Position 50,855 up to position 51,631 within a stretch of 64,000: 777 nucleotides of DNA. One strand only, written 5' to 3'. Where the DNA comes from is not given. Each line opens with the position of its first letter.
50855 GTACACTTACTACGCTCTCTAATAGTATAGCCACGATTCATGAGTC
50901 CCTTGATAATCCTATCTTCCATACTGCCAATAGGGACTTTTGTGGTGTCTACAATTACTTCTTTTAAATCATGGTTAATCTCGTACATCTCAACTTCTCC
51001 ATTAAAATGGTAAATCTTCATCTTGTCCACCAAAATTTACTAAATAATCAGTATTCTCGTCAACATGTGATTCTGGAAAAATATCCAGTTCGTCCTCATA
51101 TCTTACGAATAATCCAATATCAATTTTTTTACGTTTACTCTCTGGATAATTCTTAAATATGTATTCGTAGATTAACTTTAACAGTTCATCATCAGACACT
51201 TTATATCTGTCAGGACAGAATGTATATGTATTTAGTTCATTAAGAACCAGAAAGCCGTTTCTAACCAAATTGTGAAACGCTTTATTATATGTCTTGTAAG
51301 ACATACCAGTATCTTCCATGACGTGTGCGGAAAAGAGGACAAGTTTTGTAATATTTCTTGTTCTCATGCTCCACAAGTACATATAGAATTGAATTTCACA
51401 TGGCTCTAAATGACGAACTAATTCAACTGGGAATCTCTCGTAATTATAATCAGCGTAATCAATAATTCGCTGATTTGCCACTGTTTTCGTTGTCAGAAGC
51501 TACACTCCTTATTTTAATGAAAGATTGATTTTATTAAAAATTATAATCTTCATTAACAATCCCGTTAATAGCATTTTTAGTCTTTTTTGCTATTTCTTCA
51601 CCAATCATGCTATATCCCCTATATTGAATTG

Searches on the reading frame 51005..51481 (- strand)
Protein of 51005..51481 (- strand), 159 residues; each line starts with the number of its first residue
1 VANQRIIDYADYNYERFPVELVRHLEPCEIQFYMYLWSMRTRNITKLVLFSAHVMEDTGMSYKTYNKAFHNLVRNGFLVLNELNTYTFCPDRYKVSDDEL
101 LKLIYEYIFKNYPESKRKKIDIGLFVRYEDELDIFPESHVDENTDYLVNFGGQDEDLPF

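Call 45: search_protein_families(library=pfam, proteins=[window:51005-51481:-], max_evalue=1)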
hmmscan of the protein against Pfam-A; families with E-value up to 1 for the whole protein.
window:51005-51481:- (159 aa): 4 families
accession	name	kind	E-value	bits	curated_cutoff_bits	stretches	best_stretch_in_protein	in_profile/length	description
PF21502.2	Obc1_cap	-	0.033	14.5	27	1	43-98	80-135/179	Oxalate biosynthetic component 1, cap domain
PF13730.12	HTH_36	-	0.064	13.5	25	1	55-78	32-55/55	Helix-turn-helix domain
PF14277.12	DUF4364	-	0.085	13.1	26.9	1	51-86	22-57/162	Domain of unknown function (DUF4364)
PF18101.7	Pan3_PK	-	0.14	12.6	25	1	81-134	50-103/138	Pan3 Pseudokinase domain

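Call 55: find_homologous_proteins(query=window:51005-51481:-, max_evalue=0.001)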
Query window:51005-51481:- (159 aa): 8 proteins with E <= 0.001 among 12 candidates.
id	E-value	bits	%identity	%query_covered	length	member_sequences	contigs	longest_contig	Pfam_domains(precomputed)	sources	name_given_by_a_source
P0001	2.2e-97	341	94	100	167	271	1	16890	-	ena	-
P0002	1.8e-84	299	82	100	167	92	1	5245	-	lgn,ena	-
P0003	4.4e-78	279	77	100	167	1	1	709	-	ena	-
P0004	3.7e-74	266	75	100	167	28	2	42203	-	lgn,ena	-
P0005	8.4e-71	255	95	76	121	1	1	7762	-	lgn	-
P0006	2.0e-54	202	84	67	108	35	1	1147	-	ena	-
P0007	3.3e-50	188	57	100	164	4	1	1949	-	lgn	-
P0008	1.5e-49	186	55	100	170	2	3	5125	-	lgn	-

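Call 64: predict_structure(alignment_id=A5)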
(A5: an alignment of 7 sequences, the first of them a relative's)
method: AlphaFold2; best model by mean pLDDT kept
length: 167 residues; sequences in the alignment: 7
mean_pLDDT: 44.4   pTM: 0.37
mean pLDDT of the five models: 44.4, 43.5, 37.5, 37.3, 36.0
residues with pLDDT >= 90: 0; 70-90: 0; 50-70: 53; < 50: 114
segments of 3 or more residues with pLDDT < 50: 1-31, 33-40, 42-67, 82-84, 124-167
pLDDT, mean of each block of 10 residues (from residue 1): 28 40 45 48 47 40 44 55 51 55 59 57 44 35 37 35 33
secondary structure, 60 per line:
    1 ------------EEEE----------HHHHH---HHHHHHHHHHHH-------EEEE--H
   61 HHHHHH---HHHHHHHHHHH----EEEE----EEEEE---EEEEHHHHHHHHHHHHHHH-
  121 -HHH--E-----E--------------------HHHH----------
elements in order: E13-16 H27-31 H35-46 E54-57 H60-66 H70-80 E85-88 E93-97 E101-104 H105-119 H154-157
